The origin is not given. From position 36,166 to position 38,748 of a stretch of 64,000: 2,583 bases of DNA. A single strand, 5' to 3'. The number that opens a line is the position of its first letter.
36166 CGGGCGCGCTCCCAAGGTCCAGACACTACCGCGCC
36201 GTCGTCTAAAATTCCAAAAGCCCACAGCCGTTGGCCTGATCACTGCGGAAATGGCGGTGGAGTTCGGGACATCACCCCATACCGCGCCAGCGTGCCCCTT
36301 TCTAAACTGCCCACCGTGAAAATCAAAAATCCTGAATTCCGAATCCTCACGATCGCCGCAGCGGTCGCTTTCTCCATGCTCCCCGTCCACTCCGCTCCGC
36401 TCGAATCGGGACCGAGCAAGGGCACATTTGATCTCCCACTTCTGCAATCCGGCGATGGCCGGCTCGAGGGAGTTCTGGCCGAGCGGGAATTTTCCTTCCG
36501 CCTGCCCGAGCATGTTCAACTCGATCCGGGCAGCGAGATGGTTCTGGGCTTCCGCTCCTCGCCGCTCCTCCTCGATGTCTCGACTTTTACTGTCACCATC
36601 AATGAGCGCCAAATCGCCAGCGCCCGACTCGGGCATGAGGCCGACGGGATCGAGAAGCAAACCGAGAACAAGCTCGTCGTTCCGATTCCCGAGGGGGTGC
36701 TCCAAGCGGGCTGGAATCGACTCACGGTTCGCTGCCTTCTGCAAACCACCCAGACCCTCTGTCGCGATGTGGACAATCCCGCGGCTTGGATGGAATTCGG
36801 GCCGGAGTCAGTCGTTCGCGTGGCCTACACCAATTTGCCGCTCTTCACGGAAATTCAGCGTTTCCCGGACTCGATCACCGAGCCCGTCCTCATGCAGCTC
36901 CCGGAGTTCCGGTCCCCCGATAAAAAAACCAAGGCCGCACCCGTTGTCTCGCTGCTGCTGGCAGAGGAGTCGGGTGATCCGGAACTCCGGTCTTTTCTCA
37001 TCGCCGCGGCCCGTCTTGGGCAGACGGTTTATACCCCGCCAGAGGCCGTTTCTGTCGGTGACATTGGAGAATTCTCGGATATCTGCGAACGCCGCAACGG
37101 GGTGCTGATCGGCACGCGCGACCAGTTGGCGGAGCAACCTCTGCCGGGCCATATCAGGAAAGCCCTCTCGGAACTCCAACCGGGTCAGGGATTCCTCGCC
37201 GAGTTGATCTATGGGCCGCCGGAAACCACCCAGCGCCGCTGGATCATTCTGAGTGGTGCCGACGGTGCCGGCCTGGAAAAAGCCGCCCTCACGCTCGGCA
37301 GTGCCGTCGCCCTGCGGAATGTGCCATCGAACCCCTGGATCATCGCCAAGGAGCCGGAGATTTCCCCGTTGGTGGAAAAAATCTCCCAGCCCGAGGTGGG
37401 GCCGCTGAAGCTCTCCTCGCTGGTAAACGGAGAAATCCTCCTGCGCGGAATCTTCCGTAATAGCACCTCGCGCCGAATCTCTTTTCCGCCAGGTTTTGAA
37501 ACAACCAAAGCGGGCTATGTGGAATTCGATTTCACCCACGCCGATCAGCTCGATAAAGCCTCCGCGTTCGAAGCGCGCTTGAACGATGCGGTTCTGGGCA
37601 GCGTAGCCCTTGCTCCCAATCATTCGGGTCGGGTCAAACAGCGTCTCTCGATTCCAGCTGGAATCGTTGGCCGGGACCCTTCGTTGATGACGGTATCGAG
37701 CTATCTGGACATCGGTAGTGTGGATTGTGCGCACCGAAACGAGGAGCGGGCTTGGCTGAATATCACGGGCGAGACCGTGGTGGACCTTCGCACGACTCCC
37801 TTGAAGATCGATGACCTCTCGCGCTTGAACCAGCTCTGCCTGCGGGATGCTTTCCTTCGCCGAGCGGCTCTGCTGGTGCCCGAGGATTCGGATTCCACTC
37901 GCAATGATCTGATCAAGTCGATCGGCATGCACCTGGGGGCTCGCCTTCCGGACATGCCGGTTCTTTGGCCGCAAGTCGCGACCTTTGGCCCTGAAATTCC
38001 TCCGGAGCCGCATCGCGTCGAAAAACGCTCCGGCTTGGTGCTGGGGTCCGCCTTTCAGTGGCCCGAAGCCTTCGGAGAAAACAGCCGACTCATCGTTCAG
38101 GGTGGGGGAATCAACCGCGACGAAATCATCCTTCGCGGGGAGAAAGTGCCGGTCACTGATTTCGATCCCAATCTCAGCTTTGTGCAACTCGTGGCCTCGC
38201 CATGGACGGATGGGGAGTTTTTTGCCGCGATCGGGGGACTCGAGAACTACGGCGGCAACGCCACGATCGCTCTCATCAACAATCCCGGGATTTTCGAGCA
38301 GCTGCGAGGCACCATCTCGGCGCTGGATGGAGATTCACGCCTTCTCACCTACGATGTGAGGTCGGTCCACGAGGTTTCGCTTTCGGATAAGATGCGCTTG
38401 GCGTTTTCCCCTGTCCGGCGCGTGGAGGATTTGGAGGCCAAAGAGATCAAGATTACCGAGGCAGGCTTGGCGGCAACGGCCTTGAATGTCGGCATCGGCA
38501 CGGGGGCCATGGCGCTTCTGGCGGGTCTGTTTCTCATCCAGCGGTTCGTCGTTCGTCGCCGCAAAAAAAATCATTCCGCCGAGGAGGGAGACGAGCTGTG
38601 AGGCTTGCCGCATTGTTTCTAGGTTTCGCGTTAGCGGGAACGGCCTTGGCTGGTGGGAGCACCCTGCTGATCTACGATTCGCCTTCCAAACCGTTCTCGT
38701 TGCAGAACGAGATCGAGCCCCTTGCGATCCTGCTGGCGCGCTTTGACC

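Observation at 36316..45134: Five-gene coupled exopolysaccharide machine mixing Bcs/Pss-type and Nfr-type components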

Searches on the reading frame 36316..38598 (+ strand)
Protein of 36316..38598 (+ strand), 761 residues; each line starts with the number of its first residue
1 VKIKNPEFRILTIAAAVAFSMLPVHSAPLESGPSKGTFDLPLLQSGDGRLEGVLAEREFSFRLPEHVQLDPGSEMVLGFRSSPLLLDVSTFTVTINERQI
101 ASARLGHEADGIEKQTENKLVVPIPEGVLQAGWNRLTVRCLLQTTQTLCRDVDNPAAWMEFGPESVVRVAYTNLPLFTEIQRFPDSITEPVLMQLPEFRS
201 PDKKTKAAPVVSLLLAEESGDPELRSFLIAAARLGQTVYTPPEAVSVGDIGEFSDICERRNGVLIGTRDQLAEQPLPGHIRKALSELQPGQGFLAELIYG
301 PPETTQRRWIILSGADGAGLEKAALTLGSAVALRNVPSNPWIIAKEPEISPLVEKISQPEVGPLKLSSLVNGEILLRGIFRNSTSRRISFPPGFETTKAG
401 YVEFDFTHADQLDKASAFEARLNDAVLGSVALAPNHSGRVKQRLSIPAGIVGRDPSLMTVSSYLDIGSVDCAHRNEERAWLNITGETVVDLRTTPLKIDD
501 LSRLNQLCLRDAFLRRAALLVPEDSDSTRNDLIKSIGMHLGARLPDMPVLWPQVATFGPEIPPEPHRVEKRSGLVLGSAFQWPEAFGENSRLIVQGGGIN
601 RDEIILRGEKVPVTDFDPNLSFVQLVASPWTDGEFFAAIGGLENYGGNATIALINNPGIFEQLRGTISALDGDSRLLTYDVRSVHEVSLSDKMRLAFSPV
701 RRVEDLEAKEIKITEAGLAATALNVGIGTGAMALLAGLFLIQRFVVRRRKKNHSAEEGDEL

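Call 8: search_protein_families(library=pfam, proteins=[window:36316-38598:+], max_evalue=0.1)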
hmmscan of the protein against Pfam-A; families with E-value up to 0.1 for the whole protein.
window:36316-38598:+ (761 aa): 1 family
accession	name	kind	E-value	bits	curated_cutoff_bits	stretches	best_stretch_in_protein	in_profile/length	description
PF03170.19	BcsB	-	4.6e-26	91.8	21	1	45-494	14-446/606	Bacterial cellulose synthase subunit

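Call 9: search_protein_families(library=ncbifam, proteins=[window:36316-38598:+], max_evalue=0.1)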
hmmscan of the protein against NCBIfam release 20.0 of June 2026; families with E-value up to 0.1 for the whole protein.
window:36316-38598:+ (761 aa): 5 families
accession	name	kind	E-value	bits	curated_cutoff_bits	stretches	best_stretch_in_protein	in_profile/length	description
NF008323.1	PRK11114.1-1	equivalog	7.7e-12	44.2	750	2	49-184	17-146/712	cellulose biosynthesis cyclic di-GMP-binding regulatory protein BcsB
NF008325.0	PRK11114.1-3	equivalog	1.2e-05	23.6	922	1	72-185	97-205/766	cellulose biosynthesis cyclic di-GMP-binding regulatory protein BcsB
NF008330.0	PRK11114.2-4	subfamily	1.2e-05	23.6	945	1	23-184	40-196/761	cellulose biosynthesis cyclic di-GMP-binding regulatory protein BcsB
NF008329.0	PRK11114.2-3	equivalog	0.00066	18.3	1098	1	43-149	327-433/713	cellulose biosynthesis cyclic di-GMP-binding regulatory protein BcsB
NF008326.0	PRK11114.1-5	equivalog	0.045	11.9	1107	0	76-178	118-216/782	cellulose biosynthesis cyclic di-GMP-binding regulatory protein BcsB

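Call 19: find_homologous_proteins(query=window:36316-38598:+, max_evalue=0.00001)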
Query window:36316-38598:+ (761 aa): 95 proteins with E <= 0.00001 among 8000 candidates.
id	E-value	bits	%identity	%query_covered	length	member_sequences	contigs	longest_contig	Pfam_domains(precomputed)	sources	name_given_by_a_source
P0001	0.0e+0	1596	94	100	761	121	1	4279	PF03170.20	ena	-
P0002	0.0e+0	1315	75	100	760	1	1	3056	PF03170.20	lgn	-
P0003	0.0e+0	1311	75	100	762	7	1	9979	PF03170.20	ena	-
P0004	0.0e+0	1307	75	100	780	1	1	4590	PF03170.20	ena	-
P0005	0.0e+0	1305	75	100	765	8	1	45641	PF03170.20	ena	-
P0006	0.0e+0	1300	75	100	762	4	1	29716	PF03170.20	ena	-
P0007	0.0e+0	1297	75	100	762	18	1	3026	PF03170.20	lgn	-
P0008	0.0e+0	1295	74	100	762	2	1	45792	PF03170.20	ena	-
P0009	0.0e+0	1283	74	100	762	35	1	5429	PF03170.20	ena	-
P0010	0.0e+0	1273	74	95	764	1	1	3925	PF03170.20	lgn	-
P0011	0.0e+0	1273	73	100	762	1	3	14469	PF03170.20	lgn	-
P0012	0.0e+0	1268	76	95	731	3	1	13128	PF03170.20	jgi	jgi:hypothetical protein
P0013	0.0e+0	1259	73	100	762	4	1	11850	PF03170.20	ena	-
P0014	0.0e+0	1169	69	100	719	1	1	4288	PF03170.20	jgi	-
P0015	0.0e+0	1068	64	96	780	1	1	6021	PF03170.20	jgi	jgi:hypothetical protein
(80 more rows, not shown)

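Call 27: find_related_loci(query=A1, collection=genome_contigs, flank=10000)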
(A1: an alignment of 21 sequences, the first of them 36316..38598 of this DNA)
Query A1 (761 aa) in genome_contigs; peptide patterns used: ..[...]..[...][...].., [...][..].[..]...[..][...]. (x = any residue, [..] = any of these).
123 stretches matched a pattern; 35 encode a relative of the query (tblastn E <= 1e-3); 35 distinct loci.
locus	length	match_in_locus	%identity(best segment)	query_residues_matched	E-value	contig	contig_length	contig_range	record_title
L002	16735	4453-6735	95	1-761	0e+0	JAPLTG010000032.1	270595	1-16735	MAG: Verrucomicrobia bacterium isolate LacPavin_0818_WC45_MAG_58_13 LacPavin_0818_WC45_scaffold_889775, whole genome sho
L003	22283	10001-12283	95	1-761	0e+0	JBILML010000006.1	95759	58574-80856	MAG: Terrimicrobiaceae bacterium isolate ME2017-08-18_3300034012_group7_bin88 Rohwer_bin2602_scaffold_47_c1, whole genom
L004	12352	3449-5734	75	1-761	0e+0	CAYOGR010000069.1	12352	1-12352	MAG TPA_asm: uncultured Chthoniobacter sp. isolate SRP318679_co1_228 genome assembly, contig: NODE_8038_length_12352_cov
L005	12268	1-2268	74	6-760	0e+0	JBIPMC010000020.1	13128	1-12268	MAG: Terrimicrobiaceae bacterium isolate ME2015-11-03_3300035190_group6_bin104 Rohwer_bin2597_scaffold_1690_c1, whole ge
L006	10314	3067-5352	75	1-761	0e+0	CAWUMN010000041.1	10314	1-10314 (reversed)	MAG: uncultured bacterium isolate SRR1522964_binner12_1_1705335388 genome assembly, contig: ERZ11849542.1207, whole geno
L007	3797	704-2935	54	13-761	0e+0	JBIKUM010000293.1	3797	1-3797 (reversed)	MAG: Terrimicrobiaceae bacterium isolate ME2015-08-11_3300044626_group6_bin71 Rohwer_bin2596_scaffold_15355_c1, whole ge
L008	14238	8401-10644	54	10-757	0e+0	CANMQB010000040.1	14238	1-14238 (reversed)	MAG: Spartobacteria bacterium isolate ZE-3nov15-113 genome assembly, contig: ZE-3nov15-C4715, whole genome shotgun seque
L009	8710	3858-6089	54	13-761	0e+0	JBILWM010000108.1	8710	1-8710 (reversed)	MAG: Terrimicrobiaceae bacterium isolate ME2018-09-22_3300044646_group8_bin290 Rohwer_bin2610_scaffold_11673_c1, whole g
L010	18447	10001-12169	55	36-761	0e+0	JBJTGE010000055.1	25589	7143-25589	MAG: Spartobacteria bacterium isolate samp_4319_metabat2_159 samp_4319_156442, whole genome shotgun sequence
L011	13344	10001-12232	54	13-761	0e+0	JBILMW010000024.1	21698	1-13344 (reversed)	MAG: Terrimicrobiaceae bacterium isolate ME2017-09-07_3300037541_group7_bin18 Rohwer_bin2603_scaffold_1680_c1, whole gen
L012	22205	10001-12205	54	24-761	0e+0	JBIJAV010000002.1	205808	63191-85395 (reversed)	MAG: Terrimicrobiaceae bacterium isolate ME2006-08-01D12_3300042387_group2_bin74 Rohwer_bin2586_scaffold_5_c1, whole gen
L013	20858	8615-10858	54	10-757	0e+0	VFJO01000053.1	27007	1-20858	MAG: Verrucomicrobia bacterium isolate Bin_73_16 c_000004412029, whole genome shotgun sequence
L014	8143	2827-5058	53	13-761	0e+0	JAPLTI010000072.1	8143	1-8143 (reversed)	MAG: Verrucomicrobia bacterium isolate LacPavin_0920_WC12_MAG_56_8 LacPavin_0920_WC12_scaffold_435994, whole genome shot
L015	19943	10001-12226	54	16-757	0e+0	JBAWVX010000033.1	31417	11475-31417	MAG: bacterium isolate ELA022 MAG022_33, whole genome shotgun sequence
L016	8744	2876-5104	53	13-757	0e+0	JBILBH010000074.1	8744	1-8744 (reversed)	MAG: Terrimicrobiaceae bacterium isolate ME2016-05-26_3300042342_group7_bin90 Rohwer_bin2598_scaffold_3079_c1, whole gen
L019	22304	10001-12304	52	1-761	0e+0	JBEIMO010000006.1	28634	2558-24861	MAG: Verrucomicrobiia bacterium isolate Sample-105-S5-bin-12 Sample_105_S5-bin_12-k141_1256087, whole genome shotgun seq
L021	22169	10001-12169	54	13-737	0e+0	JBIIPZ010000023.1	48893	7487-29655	MAG: Terrimicrobiaceae bacterium isolate ME2003-06-27_3300042884_group2_bin33 Rohwer_bin2584_scaffold_293_c1, whole geno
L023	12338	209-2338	50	39-749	0e+0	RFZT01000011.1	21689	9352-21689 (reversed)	MAG: bacterium isolate WB5_2B_210 contig_100_10, whole genome shotgun sequence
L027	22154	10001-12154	50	33-750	0e+0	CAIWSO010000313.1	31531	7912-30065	MAG: uncultured Spartobacteria bacterium isolate Erken-D2_bin-1089 genome assembly, contig: bin-1089:313/589, whole geno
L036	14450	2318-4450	50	39-750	0e+0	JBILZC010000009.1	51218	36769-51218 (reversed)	MAG: Terrimicrobiaceae bacterium isolate ME2019-04-24_3300042353_group8_bin52 Rohwer_bin2613_scaffold_47_c1, whole genom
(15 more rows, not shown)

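Call 62: search_protein_families(library=pfam, proteins=[L036:11181-11639:+, L012:18919-19302:+, L010:7581-9497:-, L010:9456-9890:+, L027:8906-9889:-, L023:9474-11993:-, L021:19386-20090:+, L019:8114-8866:+, L012:6130-7581:-], max_evalue=0.001)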
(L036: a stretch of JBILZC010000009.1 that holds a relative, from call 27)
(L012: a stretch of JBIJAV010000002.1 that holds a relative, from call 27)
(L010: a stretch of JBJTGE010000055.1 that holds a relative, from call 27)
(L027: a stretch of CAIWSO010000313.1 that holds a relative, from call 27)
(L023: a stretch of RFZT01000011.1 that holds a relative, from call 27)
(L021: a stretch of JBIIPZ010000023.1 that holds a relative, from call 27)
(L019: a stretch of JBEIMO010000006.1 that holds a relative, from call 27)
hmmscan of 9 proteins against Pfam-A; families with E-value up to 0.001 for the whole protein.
L036:11181-11639:+ (152 aa): 1 family
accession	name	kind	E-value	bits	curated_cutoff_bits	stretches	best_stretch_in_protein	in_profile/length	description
PF00072.30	Response_reg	-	3.9e-17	62.8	30.2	1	30-140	1-110/111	Response regulator receiver domain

L012:18919-19302:+ (127 aa): 1 family
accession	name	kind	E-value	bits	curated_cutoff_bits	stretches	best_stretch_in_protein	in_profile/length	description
PF00072.30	Response_reg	-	8e-17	61.9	30.2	1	9-119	1-110/111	Response regulator receiver domain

L010:7581-9497:- (638 aa): 4 families
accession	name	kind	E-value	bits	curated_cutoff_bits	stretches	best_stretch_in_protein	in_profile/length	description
PF13292.11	DXP_synthase_N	-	2.2e-111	372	21.2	1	10-283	1-274/274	1-deoxy-D-xylulose-5-phosphate synthase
PF02779.29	Transket_pyr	-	6.8e-42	143.5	27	1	318-477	3-170/174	Transketolase, pyrimidine binding domain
PF02780.25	Transketolase_C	-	2e-26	92.8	25.9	1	494-613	1-122/124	Transketolase, C-terminal domain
PF02775.26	TPP_enzyme_C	-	1.1e-07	32.2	21.9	1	112-225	20-129/151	Thiamine pyrophosphate enzyme, C-terminal TPP binding domain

L010:9456-9890:+ (144 aa): 0 families

L027:8906-9889:- (327 aa): 1 family
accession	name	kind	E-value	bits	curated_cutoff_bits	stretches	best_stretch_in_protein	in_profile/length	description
PF00261.25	Tropomyosin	-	0.00054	19.9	38.6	1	91-247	10-162/242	Tropomyosin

L023:9474-11993:- (839 aa): 2 families
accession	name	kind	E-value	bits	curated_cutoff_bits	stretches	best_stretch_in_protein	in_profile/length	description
PF02687.27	FtsX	-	1.2e-34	119.4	25.5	2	715-832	5-120/120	FtsX-like permease C-terminal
PF12704.14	MacB_PCD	-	1.6e-10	42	27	1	477-678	2-205/207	MacB-like periplasmic core domain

L021:19386-20090:+ (234 aa): 3 families
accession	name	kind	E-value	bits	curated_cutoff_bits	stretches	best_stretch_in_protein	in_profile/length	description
PF01564.23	Spermine_synth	-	2.5e-07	30.9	22.9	1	74-187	22-128/186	Spermine/spermidine synthase domain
PF05430.17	Methyltransf_30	-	0.00011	22.5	22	1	124-219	29-116/124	S-adenosyl-L-methionine-dependent methyltransferase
PF11899.13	DUF3419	-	0.00047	19.9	28.2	1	175-221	318-365/385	Protein of unknown function (DUF3419)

L019:8114-8866:+ (250 aa): 1 family
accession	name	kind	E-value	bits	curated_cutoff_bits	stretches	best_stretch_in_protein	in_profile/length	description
PF03734.19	YkuD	-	5e-13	50.3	23.4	1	109-248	4-146/146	L,D-transpeptidase catalytic domain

L012:6130-7581:- (483 aa): 2 families
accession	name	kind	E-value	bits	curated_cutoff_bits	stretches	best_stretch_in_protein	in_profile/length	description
PF00211.25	Guanylate_cyc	-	8.4e-28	97.6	21.9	1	300-481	7-181/183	Adenylate and Guanylate cyclase catalytic domain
PF00672.30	HAMP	-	8.6e-12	45.6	25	1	219-266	6-53/53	HAMP domain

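Call 67: search_solved_structures(query=A1, max_evalue=0.01, show_alignments=1)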
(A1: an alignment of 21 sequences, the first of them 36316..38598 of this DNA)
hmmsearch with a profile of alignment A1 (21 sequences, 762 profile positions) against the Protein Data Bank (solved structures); distinct sequences matched with E-value up to 0.01: 6.
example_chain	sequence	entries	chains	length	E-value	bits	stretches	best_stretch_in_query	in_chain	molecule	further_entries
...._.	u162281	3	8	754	2.3e-08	35.7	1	73-186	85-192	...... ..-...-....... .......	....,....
6yg8_A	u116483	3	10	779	2.6e-08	35.6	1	73-186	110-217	Bacterial cellulose secretion regulator BcsB | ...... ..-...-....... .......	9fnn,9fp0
7l2z_B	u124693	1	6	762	3.5e-08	35.2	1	341-506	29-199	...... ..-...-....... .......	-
9b8v_G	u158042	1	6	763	3.5e-08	35.2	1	341-506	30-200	Cellulose synthase operon protein B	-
7lby_B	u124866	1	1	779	3.7e-08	35.1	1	341-506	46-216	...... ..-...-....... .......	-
9b8i_C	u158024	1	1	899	1.7e-07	32.9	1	73-186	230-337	Cellulose synthase BcsB-BcsC fusion protein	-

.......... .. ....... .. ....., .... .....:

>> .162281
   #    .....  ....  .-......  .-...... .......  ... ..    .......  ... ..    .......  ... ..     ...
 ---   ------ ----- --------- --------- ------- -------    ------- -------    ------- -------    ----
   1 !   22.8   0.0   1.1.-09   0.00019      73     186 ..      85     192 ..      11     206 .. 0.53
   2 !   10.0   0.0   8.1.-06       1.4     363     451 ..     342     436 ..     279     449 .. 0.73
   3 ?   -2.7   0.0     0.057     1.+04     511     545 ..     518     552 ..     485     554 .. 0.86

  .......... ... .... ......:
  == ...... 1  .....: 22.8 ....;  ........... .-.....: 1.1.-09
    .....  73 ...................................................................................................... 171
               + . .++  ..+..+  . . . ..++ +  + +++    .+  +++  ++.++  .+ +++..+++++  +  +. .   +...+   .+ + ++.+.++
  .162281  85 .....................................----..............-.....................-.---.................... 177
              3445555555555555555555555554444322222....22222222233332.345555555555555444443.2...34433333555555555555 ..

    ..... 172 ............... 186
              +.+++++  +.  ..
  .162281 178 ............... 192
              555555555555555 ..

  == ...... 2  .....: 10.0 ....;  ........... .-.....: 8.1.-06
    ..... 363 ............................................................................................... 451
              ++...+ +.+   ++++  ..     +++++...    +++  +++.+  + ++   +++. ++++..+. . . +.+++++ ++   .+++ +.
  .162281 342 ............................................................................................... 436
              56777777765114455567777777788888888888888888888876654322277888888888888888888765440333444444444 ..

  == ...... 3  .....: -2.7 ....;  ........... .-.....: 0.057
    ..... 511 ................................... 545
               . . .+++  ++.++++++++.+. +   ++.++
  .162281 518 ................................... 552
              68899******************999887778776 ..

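Call 84: search_dna_similar(query=window:36316-38598:+, collection=plasmids, mode=protein, max_evalue=0.001, max_rows=15)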
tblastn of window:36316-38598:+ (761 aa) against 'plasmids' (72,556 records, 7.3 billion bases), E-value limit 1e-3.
Records with a match: 3; places in all: 3; records where one place covers at least 80% of the query: 0.
Best place of each record, by identity: <60% 3.
By first word of the organism name: Listeria 3.
By predicted mobility (MOB-suite, as given by PLSDB): non-mobilizable 3.
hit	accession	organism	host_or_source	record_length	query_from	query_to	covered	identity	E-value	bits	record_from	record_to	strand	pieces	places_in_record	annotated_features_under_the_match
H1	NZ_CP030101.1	Listeria monocytogenes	Environment,water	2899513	87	494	54%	22.9%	4e-7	62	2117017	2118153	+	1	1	none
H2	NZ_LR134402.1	Listeria monocytogenes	Homo sapiens,Vein blood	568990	87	494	54%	22.7%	5e-7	61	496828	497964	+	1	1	cellulose biosynthesis cyclic di-GMP-binding regulatory protein BcsB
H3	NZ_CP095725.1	Listeria innocua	Homo sapiens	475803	87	494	54%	21.6%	4e-7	62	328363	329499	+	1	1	cellulose biosynthesis cyclic di-GMP-binding regulatory protein BcsB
